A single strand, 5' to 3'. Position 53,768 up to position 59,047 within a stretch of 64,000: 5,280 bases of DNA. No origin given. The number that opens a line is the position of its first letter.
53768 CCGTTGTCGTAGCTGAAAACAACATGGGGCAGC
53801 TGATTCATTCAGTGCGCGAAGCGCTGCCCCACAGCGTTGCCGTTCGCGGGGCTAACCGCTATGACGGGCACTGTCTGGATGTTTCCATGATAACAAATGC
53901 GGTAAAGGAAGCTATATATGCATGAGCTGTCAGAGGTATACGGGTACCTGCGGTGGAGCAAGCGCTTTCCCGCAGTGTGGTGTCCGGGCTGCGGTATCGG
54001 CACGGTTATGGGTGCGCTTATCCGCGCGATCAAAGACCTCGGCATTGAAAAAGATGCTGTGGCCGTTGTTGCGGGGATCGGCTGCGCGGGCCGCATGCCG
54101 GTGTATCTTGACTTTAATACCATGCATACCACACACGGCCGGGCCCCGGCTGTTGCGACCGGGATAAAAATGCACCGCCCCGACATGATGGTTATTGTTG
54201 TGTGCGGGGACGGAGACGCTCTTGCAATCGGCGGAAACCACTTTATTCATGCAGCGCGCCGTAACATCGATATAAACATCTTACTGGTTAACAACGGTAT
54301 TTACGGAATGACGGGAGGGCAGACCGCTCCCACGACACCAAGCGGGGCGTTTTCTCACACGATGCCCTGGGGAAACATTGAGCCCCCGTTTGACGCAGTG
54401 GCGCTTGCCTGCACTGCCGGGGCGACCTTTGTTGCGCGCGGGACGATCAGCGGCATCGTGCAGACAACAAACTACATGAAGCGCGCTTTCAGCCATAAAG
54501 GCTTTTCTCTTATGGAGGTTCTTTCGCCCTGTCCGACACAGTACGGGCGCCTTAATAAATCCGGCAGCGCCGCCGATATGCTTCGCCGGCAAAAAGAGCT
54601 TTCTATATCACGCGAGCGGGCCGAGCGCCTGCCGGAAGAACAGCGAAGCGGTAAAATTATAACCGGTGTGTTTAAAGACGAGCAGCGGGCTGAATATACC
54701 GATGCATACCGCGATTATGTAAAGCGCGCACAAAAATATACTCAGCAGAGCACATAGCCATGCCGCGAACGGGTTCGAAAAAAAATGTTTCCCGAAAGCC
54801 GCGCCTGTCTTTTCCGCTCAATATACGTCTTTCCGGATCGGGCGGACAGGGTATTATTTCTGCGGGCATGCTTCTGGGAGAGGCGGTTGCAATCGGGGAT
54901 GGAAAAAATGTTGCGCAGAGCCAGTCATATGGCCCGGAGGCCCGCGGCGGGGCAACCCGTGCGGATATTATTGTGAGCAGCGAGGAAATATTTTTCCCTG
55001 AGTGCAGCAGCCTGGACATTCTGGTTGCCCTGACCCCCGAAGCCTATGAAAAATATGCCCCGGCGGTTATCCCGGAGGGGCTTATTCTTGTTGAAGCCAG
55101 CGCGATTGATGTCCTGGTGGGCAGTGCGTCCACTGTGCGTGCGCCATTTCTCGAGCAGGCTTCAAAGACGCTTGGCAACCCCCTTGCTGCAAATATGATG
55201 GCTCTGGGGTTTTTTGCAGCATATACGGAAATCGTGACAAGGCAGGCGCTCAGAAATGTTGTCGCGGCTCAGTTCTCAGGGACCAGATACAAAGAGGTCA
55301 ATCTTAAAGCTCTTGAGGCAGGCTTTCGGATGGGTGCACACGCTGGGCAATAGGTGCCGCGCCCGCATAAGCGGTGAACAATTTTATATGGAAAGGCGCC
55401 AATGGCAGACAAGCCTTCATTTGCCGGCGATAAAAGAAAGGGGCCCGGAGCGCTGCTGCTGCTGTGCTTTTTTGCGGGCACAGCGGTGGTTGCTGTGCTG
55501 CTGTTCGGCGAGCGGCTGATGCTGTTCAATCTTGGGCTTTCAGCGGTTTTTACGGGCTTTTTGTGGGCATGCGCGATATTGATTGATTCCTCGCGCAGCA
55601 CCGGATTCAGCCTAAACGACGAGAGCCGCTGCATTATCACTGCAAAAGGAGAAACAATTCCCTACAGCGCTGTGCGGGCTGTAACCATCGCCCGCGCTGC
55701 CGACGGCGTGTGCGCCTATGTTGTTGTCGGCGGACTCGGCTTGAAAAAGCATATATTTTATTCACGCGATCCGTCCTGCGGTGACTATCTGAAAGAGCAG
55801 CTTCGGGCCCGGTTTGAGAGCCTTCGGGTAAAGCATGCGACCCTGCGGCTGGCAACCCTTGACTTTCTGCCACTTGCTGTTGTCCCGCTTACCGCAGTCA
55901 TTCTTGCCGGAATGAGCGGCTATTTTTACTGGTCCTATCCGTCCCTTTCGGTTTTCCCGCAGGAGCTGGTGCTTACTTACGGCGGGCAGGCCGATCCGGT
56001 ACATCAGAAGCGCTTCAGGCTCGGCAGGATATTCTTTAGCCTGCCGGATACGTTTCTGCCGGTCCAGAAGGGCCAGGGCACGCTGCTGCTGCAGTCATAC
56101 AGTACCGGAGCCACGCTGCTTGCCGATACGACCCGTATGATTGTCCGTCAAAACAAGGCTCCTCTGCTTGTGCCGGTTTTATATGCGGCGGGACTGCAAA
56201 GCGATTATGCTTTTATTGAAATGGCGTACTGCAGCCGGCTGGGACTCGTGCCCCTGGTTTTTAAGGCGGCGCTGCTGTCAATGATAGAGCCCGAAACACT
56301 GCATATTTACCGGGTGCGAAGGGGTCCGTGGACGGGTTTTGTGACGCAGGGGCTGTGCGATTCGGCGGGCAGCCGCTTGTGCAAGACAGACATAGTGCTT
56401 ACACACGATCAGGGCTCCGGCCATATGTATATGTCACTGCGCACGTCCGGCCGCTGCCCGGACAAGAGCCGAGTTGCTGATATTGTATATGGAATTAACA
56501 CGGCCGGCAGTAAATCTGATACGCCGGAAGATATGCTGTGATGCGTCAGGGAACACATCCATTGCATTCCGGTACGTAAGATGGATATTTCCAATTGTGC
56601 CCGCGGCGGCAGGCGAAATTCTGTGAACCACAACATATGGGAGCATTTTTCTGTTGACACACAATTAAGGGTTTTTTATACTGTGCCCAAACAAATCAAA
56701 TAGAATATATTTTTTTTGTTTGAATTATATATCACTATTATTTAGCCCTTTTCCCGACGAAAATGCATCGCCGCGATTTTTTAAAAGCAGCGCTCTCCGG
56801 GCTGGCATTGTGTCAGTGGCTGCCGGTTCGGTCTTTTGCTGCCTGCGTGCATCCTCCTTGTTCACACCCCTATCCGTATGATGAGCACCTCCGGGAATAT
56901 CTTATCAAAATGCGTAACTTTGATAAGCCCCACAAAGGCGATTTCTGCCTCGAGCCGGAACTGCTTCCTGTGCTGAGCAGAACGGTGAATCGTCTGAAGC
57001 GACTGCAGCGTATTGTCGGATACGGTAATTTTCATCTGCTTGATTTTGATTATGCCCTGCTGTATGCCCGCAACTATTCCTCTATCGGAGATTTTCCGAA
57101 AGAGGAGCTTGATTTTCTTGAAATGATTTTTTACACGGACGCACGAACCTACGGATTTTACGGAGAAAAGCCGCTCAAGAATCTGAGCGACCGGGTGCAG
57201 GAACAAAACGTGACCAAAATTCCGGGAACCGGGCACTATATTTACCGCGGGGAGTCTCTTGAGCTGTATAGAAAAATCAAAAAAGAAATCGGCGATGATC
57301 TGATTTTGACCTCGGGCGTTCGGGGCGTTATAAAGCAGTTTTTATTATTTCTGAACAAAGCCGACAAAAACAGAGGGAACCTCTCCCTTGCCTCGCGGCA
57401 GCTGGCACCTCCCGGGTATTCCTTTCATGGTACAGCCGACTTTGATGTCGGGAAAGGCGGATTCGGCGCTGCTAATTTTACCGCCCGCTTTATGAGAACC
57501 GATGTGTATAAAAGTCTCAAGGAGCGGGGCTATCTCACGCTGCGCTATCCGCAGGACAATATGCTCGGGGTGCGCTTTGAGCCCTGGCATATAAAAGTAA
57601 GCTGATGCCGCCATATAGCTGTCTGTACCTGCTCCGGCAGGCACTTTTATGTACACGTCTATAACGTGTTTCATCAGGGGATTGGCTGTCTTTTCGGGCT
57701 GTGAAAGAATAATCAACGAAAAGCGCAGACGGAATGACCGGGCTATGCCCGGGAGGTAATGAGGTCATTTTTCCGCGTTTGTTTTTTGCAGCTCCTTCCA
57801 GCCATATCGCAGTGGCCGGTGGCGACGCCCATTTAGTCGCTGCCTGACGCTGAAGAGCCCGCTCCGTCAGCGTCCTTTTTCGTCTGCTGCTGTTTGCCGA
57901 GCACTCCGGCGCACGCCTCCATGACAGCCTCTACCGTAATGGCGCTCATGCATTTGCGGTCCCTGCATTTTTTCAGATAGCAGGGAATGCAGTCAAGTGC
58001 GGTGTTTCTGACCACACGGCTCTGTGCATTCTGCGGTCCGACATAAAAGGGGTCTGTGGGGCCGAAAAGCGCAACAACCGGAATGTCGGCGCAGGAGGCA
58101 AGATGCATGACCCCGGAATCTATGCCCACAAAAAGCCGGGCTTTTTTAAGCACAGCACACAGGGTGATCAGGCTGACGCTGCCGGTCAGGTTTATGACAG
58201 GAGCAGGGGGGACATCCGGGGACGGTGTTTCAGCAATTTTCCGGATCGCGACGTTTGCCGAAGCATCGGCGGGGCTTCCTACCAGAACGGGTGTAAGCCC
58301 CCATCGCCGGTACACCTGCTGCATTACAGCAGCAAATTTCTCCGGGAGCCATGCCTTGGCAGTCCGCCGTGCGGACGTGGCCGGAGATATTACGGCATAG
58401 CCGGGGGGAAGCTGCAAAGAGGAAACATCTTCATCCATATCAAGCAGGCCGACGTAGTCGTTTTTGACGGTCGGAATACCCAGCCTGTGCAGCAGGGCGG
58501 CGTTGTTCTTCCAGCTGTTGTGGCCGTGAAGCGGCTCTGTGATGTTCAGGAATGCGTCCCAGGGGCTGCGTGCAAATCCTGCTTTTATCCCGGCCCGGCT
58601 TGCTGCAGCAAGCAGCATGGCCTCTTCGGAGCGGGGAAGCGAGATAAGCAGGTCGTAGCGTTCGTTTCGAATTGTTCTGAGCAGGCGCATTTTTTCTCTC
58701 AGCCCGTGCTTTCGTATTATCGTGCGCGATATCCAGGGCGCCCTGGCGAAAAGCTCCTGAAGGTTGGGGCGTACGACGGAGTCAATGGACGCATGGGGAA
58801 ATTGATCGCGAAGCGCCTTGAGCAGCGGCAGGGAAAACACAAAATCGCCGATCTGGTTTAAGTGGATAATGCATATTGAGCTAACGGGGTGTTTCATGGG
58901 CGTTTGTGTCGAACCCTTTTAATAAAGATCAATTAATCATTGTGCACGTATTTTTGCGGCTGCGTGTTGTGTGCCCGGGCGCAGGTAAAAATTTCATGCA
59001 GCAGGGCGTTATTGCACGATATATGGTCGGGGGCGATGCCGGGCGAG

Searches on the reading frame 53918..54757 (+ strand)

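Call 51: search_protein_families(library=pfam, proteins=[window:53918-54757:+], max_evalue=0.00001)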
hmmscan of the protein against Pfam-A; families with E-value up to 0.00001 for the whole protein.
window:53918-54757:+ (279 aa): 1 family
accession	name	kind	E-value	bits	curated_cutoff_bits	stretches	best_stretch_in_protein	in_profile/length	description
PF02775.26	TPP_enzyme_C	-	4.1e-32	111.5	21.9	1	58-201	6-151/151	Thiamine pyrophosphate enzyme, C-terminal TPP binding domain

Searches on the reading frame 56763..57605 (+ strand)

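Call 51: search_protein_families(library=pfam, proteins=[window:56763-57605:+], max_evalue=0.00001)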
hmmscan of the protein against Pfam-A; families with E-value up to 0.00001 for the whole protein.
window:56763-57605:+ (280 aa): 1 family
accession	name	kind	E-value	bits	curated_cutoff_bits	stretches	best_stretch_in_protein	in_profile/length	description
PF02557.22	VanY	-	6.8e-10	39.3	25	1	173-278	19-128/132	D-alanyl-D-alanine carboxypeptidase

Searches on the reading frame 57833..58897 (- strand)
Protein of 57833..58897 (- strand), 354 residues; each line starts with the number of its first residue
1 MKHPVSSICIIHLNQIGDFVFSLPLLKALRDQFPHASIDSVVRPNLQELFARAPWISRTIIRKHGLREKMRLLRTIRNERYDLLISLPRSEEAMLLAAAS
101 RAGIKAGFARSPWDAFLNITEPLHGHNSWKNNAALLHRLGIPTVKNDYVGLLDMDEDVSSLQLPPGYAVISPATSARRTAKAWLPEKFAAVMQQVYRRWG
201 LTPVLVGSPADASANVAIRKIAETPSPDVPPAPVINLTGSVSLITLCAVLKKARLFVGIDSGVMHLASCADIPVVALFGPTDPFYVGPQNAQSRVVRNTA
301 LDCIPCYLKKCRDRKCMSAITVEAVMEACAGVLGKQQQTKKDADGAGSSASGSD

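Call 51: search_protein_families(library=pfam, proteins=[window:57833-58897:-], max_evalue=0.00001)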
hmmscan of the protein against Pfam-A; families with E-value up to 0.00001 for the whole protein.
window:57833-58897:- (354 aa): 1 family
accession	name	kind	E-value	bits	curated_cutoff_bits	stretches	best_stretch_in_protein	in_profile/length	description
PF01075.23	Glyco_transf_9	-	8e-32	110.9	22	1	70-314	2-244/247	Glycosyltransferase family 9 (heptosyltransferase)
